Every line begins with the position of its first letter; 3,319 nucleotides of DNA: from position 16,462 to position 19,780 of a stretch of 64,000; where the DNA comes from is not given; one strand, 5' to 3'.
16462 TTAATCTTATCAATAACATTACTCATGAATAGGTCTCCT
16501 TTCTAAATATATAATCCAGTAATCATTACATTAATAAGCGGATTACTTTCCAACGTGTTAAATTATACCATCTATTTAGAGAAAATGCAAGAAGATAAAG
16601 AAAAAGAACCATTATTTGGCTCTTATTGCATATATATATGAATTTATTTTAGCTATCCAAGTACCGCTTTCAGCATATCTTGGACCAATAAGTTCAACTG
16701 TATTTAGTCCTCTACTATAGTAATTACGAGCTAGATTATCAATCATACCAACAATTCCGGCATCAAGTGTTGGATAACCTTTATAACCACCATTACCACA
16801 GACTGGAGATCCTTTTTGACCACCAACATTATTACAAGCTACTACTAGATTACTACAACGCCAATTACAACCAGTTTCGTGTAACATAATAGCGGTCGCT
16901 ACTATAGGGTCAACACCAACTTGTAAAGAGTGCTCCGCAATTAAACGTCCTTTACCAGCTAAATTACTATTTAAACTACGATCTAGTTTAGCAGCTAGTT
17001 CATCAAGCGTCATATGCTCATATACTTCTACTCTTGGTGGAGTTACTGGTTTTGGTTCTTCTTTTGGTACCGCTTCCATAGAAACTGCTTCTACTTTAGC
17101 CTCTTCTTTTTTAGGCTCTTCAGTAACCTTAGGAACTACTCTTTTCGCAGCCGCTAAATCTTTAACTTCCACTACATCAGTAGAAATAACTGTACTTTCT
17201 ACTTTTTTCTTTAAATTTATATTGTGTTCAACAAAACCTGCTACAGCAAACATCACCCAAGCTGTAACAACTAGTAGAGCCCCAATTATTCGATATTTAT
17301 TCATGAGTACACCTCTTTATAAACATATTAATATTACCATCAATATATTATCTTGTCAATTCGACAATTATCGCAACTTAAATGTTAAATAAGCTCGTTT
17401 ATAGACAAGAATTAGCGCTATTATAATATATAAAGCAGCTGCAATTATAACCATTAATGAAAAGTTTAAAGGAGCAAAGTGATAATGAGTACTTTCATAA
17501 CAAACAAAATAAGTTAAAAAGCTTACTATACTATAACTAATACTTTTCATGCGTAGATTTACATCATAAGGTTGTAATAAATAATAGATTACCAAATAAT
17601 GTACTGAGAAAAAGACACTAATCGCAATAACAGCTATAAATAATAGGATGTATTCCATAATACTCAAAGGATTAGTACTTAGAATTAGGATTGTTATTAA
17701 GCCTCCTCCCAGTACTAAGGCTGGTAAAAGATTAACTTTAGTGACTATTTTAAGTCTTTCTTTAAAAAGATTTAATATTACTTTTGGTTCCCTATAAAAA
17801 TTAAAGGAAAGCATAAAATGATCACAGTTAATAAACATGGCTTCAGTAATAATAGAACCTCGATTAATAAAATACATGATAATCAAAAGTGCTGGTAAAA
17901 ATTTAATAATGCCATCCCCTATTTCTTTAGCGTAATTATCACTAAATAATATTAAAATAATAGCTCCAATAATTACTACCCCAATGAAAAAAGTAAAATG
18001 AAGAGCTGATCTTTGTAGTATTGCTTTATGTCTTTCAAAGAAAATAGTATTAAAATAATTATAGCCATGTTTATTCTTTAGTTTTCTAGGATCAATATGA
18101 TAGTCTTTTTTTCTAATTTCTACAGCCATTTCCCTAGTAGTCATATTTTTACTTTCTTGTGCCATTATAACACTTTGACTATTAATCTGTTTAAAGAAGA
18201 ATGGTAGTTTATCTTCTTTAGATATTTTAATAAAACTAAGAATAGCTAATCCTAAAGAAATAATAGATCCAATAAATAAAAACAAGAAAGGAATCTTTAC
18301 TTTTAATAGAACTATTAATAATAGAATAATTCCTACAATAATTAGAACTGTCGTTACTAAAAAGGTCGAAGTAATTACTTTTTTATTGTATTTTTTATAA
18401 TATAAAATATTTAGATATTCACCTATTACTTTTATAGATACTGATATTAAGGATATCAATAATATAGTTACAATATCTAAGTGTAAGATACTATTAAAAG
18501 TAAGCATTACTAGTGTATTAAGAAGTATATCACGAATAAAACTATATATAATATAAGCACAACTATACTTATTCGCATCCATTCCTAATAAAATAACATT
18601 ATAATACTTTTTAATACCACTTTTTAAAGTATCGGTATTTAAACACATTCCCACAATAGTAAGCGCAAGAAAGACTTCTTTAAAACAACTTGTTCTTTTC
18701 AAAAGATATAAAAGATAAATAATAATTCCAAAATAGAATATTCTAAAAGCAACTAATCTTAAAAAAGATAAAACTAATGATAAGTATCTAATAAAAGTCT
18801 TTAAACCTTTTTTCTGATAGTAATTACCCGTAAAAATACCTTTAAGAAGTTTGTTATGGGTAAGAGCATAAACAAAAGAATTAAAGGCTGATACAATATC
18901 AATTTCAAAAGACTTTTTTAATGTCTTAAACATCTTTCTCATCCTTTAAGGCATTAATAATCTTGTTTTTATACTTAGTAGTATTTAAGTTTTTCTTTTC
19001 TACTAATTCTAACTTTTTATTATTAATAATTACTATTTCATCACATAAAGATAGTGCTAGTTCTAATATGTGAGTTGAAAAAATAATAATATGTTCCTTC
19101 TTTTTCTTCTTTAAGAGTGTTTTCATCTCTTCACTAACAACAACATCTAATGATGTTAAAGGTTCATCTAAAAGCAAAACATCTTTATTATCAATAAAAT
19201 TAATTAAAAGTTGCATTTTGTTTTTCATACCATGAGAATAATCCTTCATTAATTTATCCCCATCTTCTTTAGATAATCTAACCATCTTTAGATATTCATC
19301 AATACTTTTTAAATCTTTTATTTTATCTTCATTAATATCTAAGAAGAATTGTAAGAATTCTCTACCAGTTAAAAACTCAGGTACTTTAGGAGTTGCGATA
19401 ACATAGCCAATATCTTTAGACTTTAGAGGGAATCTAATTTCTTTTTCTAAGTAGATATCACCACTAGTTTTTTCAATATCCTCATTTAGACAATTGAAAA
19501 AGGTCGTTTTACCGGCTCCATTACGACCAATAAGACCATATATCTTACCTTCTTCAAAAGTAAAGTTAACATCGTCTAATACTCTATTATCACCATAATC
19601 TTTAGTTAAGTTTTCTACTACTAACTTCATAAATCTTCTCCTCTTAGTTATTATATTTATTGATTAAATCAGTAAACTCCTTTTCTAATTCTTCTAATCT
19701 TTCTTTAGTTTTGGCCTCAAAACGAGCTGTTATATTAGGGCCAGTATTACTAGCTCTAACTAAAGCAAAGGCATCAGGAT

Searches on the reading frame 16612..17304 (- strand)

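Call 25: search_protein_families(library=pfam, proteins=[window:16612-17304:-], max_evalue=0.001)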
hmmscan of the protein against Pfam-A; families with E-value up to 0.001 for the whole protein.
window:16612-17304:- (230 aa): 1 family
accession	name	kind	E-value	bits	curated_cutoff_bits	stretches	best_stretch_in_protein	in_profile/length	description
PF01832.25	Glucosaminidase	-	4.4e-05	24.6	30.2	1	123-227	5-121/123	Mannosyl-glycoprotein endo-beta-N-acetylglucosaminidase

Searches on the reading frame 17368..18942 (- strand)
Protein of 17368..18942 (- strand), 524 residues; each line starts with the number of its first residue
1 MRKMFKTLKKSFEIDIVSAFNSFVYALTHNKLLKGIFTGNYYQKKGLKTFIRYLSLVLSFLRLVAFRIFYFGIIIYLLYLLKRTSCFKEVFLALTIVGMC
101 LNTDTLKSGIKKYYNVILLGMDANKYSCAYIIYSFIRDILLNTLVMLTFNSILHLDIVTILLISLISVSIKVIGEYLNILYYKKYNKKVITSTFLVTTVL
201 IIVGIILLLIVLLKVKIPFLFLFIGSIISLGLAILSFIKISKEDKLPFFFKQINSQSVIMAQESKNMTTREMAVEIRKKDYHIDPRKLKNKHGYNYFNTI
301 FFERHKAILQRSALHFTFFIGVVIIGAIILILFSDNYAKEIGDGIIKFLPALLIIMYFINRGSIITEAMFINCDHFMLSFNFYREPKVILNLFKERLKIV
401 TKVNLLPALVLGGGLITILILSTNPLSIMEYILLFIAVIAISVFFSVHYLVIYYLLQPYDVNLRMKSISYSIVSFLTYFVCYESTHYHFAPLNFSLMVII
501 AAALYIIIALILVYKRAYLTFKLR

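Call 15: find_encoding_contigs(protein=window:17368-18942:-, flank=10000, max_places=3)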
Protein window:17368-18942:- (524 aa): no gene with exactly this product is on record in the collection.

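Call 25: search_protein_families(library=pfam, proteins=[window:17368-18942:-], max_evalue=0.001)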
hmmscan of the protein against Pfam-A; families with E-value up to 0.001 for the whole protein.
window:17368-18942:- (524 aa): 0 families

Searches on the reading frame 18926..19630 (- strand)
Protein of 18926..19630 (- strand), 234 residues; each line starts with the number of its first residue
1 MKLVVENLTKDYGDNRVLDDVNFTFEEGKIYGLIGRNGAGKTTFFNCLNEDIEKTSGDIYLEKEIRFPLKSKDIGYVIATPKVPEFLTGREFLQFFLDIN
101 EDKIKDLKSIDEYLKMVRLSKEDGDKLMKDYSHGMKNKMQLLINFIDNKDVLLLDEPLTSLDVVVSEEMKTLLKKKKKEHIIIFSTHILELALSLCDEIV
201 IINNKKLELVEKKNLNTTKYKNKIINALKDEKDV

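Call 25: search_protein_families(library=pfam, proteins=[window:18926-19630:-], max_evalue=0.001)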
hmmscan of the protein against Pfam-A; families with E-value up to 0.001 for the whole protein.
window:18926-19630:- (234 aa): 3 families
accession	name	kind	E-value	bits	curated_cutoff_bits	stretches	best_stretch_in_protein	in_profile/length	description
PF00005.33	ABC_tran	-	5.8e-24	85.7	25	1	18-158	1-136/137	ABC transporter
PF13304.12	AAA_21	-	7.7e-08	33.2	27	0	30-49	1-20/304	AAA domain, putative AbiEii toxin, Type IV TA system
PF13476.12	AAA_23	-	0.00026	22.1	27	1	19-48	11-39/201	AAA domain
